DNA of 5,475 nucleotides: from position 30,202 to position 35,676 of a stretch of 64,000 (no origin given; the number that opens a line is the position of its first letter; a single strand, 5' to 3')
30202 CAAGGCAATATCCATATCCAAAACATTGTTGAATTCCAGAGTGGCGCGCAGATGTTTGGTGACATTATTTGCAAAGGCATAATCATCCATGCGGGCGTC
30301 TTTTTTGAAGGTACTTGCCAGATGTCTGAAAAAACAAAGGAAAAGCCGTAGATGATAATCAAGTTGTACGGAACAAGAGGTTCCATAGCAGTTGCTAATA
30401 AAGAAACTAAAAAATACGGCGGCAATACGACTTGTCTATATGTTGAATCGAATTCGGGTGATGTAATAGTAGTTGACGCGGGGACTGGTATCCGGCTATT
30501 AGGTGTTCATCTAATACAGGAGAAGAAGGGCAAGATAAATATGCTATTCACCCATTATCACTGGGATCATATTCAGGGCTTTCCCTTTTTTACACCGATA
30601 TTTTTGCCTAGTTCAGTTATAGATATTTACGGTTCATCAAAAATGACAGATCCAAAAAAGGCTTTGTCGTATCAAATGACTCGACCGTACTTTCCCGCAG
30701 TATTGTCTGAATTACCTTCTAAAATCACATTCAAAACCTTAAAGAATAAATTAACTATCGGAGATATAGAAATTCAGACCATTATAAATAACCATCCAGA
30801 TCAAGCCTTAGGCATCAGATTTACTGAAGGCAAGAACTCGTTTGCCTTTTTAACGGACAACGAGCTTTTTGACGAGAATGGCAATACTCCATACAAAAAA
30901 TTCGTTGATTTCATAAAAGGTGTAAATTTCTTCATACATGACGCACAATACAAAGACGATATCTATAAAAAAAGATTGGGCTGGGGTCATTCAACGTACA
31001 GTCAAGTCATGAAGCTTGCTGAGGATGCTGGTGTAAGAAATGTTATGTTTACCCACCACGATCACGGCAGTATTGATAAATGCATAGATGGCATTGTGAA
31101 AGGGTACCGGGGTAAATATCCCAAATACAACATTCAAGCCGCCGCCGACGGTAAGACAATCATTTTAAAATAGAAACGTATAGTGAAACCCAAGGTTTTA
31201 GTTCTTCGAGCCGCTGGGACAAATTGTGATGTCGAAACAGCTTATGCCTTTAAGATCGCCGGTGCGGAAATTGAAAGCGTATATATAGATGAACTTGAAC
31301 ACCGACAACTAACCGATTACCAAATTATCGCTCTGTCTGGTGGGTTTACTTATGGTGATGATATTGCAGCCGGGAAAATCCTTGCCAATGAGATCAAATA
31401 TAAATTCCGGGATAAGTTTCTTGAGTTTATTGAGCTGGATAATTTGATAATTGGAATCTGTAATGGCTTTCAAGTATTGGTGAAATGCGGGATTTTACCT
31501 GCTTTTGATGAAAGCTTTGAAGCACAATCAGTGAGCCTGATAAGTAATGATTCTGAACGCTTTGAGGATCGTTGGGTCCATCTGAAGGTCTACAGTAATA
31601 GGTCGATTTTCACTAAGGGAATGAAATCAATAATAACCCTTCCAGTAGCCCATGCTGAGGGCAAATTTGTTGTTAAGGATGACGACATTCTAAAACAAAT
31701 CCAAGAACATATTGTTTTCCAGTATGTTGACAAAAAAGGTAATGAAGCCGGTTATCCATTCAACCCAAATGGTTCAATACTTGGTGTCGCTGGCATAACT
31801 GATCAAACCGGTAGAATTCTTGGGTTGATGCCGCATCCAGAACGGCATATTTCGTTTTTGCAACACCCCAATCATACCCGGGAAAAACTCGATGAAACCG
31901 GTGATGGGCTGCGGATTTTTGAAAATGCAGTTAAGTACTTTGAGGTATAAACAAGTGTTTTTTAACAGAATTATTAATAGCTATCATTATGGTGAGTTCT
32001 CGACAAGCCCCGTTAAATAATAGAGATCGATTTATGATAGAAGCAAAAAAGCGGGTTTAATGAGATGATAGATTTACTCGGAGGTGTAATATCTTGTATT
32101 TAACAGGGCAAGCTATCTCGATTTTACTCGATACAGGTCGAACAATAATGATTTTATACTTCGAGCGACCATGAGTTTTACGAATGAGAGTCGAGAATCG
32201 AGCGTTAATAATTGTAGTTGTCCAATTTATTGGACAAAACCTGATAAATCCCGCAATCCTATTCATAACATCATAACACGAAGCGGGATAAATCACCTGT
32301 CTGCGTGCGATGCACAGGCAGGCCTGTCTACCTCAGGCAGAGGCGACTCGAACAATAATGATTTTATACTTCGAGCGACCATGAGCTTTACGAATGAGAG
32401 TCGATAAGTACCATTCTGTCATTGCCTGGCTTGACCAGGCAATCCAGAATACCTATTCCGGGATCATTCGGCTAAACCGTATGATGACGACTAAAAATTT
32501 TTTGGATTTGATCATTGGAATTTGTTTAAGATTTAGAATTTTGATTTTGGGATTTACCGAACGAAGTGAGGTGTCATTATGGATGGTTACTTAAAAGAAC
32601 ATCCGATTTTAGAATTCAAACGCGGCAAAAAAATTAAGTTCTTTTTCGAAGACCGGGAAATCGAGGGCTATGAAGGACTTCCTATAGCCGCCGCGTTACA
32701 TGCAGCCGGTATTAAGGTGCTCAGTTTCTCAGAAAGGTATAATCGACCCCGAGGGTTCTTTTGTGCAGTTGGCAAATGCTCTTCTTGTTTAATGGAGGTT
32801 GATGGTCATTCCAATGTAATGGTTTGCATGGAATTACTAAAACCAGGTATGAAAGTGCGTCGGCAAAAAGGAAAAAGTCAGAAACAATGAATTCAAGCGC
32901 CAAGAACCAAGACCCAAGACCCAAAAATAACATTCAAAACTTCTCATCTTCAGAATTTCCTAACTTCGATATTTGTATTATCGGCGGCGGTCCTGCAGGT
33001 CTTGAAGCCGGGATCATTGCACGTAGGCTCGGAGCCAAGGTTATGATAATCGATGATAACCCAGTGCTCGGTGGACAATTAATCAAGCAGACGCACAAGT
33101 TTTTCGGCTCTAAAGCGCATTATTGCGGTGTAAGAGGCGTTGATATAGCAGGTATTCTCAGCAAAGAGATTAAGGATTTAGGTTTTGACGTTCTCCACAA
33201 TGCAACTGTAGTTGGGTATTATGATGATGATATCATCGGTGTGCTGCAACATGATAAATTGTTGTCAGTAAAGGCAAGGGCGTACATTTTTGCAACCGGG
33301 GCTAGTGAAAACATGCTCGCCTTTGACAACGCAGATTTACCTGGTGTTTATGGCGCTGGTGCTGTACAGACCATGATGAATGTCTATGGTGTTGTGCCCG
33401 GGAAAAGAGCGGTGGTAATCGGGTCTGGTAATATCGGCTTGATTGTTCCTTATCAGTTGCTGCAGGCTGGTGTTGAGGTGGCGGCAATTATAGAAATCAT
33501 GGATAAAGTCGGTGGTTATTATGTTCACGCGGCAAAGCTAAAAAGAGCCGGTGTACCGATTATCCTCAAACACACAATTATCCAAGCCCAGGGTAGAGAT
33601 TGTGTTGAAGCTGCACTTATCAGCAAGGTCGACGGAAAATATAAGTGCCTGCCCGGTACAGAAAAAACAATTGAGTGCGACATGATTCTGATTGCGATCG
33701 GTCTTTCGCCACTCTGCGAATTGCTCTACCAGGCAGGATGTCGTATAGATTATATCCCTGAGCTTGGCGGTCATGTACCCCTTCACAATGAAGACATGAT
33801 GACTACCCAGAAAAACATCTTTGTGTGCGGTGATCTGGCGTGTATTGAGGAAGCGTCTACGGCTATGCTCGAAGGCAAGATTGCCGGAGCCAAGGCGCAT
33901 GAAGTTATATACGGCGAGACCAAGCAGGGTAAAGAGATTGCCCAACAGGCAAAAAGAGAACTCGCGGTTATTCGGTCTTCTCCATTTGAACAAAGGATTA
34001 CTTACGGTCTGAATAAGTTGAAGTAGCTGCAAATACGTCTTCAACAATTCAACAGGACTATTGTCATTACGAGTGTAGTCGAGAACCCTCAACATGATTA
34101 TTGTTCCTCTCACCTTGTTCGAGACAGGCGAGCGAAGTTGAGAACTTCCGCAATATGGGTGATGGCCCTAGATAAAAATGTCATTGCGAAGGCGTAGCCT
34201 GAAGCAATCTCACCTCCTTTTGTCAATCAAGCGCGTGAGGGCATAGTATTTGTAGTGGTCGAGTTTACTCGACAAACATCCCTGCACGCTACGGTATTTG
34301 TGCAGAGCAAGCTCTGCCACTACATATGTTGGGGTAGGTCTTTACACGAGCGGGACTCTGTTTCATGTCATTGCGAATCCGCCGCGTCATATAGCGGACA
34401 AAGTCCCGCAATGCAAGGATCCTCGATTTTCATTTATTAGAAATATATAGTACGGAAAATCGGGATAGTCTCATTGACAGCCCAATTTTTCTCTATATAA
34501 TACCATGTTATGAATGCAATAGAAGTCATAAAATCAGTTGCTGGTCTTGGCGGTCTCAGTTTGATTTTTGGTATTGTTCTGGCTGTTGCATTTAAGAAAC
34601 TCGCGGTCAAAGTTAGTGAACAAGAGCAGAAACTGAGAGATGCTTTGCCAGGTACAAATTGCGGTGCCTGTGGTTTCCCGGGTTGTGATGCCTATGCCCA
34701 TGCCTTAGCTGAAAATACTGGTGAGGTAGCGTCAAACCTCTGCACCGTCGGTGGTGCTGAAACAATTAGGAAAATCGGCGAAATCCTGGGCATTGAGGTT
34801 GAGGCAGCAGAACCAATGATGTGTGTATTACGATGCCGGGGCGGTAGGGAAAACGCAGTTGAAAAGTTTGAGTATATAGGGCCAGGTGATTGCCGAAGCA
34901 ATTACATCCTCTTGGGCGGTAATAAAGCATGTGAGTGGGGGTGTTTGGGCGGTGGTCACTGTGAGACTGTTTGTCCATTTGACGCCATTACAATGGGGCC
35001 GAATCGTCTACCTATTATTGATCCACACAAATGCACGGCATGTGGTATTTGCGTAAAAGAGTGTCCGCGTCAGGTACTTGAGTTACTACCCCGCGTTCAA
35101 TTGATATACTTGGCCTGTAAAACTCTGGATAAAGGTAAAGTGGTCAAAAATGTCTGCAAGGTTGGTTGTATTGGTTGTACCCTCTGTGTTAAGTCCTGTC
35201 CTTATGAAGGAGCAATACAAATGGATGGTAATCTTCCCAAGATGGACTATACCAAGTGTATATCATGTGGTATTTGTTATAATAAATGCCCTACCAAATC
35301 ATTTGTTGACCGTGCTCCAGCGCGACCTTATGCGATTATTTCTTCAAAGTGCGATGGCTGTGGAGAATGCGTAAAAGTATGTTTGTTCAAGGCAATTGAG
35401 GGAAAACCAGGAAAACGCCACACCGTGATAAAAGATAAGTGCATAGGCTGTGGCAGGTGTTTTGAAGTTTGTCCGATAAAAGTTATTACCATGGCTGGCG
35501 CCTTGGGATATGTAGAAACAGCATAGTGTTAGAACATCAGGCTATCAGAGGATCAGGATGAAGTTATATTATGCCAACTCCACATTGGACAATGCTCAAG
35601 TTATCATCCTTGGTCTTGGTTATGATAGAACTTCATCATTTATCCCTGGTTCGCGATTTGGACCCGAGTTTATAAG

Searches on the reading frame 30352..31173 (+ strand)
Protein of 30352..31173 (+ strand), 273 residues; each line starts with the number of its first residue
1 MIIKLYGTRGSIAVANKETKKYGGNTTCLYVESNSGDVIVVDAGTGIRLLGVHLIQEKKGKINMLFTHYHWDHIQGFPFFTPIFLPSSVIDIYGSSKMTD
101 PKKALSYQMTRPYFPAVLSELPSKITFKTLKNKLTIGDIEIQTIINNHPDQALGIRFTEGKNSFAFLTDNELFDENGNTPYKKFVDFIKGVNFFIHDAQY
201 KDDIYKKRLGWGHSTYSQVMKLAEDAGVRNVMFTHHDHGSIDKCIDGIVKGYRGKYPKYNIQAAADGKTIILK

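Call 30: search_protein_families(library=pfam, proteins=[window:30352-31173:+])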
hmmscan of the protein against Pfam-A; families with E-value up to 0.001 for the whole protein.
window:30352-31173:+ (273 aa): 2 families
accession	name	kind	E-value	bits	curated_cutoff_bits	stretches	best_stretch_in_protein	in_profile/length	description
PF12706.13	Lactamase_B_2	-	2e-14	54.1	27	1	39-236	3-200/200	Beta-lactamase superfamily domain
PF00753.33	Lactamase_B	-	2.1e-06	28.2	22.7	1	23-189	3-162/196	Metallo-beta-lactamase superfamily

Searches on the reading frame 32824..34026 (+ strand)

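Call 30: search_protein_families(library=pfam, proteins=[window:32824-34026:+])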
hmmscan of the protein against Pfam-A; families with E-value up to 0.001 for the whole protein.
window:32824-34026:+ (400 aa): 12 families
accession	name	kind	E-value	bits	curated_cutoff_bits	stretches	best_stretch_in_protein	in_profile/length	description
PF07992.20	Pyr_redox_2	-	4.8e-33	115.3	26.1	1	48-351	1-291/291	Pyridine nucleotide-disulphide oxidoreductase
PF13738.12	Pyr_redox_3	-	3e-12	46.8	30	2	148-336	122-305/305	Pyridine nucleotide-disulphide oxidoreductase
PF00070.33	Pyr_redox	-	1.5e-10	41.8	22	1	50-83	2-35/82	Pyridine nucleotide-disulphide oxidoreductase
PF12831.13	FAD_oxidored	-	4.5e-10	39.8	27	1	49-90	1-42/416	FAD dependent oxidoreductase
PF03486.20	HI0933_like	-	3.3e-07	30.4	50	1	49-85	2-38/244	HI0933-like protein Rossmann domain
PF13450.12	NAD_binding_8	-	2e-06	28.4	21.9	1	52-91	1-40/68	NAD(P)-binding Rossmann-like domain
PF01266.30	DAO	-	2.1e-06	27.9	27.9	0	49-84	1-37/353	FAD dependent oxidoreductase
PF01134.28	GIDA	-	7.1e-06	25.8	22.1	1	49-126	1-66/391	Glucose inhibited division protein A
PF01494.25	FAD_binding_3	-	2.2e-05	24.3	22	0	49-78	3-32/349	FAD binding domain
PF01262.27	AlaDh_PNT_C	-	2.3e-05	24.4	23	1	49-86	30-67/214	Alanine dehydrogenase/PNT, C-terminal domain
PF01946.23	Thi4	-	3.7e-05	23.5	26.2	0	44-84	14-55/235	Thi4 family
PF00890.30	FAD_binding_2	-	0.00031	20.5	20.4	1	49-86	1-38/414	FAD binding domain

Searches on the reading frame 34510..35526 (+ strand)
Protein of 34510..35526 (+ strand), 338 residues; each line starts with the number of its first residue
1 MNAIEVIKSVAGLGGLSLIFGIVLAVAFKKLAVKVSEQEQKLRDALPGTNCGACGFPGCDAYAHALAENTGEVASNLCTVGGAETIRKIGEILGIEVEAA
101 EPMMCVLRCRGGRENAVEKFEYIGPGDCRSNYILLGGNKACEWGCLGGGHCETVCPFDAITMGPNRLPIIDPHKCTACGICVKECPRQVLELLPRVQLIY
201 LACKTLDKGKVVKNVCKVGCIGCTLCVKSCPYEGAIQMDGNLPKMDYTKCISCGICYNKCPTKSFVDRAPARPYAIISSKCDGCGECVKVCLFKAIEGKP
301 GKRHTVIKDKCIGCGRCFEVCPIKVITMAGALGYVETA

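Call 30: search_protein_families(library=pfam, proteins=[window:34510-35526:+])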
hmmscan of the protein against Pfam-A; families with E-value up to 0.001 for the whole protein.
window:34510-35526:+ (338 aa): 15 families
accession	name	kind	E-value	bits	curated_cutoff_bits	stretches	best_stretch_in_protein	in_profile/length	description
PF00037.32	Fer4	-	5.5e-29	99.2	21.1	4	305-327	2-24/24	4Fe-4S binding domain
PF12837.12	Fer4_6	-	1.9e-26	91.1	25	4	306-326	4-24/24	4Fe-4S binding domain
PF14697.11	Fer4_21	-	1.1e-24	86.8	35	4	276-328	3-59/59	4Fe-4S dicluster domain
PF13237.11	Fer4_10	-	1.1e-23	83.4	25.5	6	244-291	3-52/53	4Fe-4S dicluster domain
PF13187.11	Fer4_9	-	5.6e-22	78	27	3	280-325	1-51/52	4Fe-4S dicluster domain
PF12838.12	Fer4_7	-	4.5e-21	75.5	27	4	280-324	1-51/52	4Fe-4S dicluster domain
PF12797.12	Fer4_2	-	2.7e-14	52.5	24.5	2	306-322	5-21/22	4Fe-4S binding domain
PF13484.11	Fer4_16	-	2e-13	51.3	30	0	174-232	1-65/66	4Fe-4S double cluster binding domain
PF25160.1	LdpA_Fe-S-bd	-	3.2e-12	46.5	27.6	2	287-329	9-46/49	LdpA Fe-S cluster-binding domain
PF04060.18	FeS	-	4.7e-11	42.7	23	1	46-78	1-31/33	Putative Fe-S cluster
PF12800.12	Fer4_4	-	2.5e-09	37.1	24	0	309-322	2-15/17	4Fe-4S binding domain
PF12798.12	Fer4_3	-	8.6e-09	36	27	0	311-322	1-12/15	4Fe-4S binding domain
PF13183.11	Fer4_8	-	1.8e-08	35.2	27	0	174-187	4-66/68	4Fe-4S dicluster domain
PF13534.11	Fer4_17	-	2.3e-06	28.5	22.2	0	174-233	1-59/61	4Fe-4S dicluster domain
PF13459.11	Fer4_15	-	1.1e-05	26.5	22.4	0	170-186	3-19/66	4Fe-4S single cluster domain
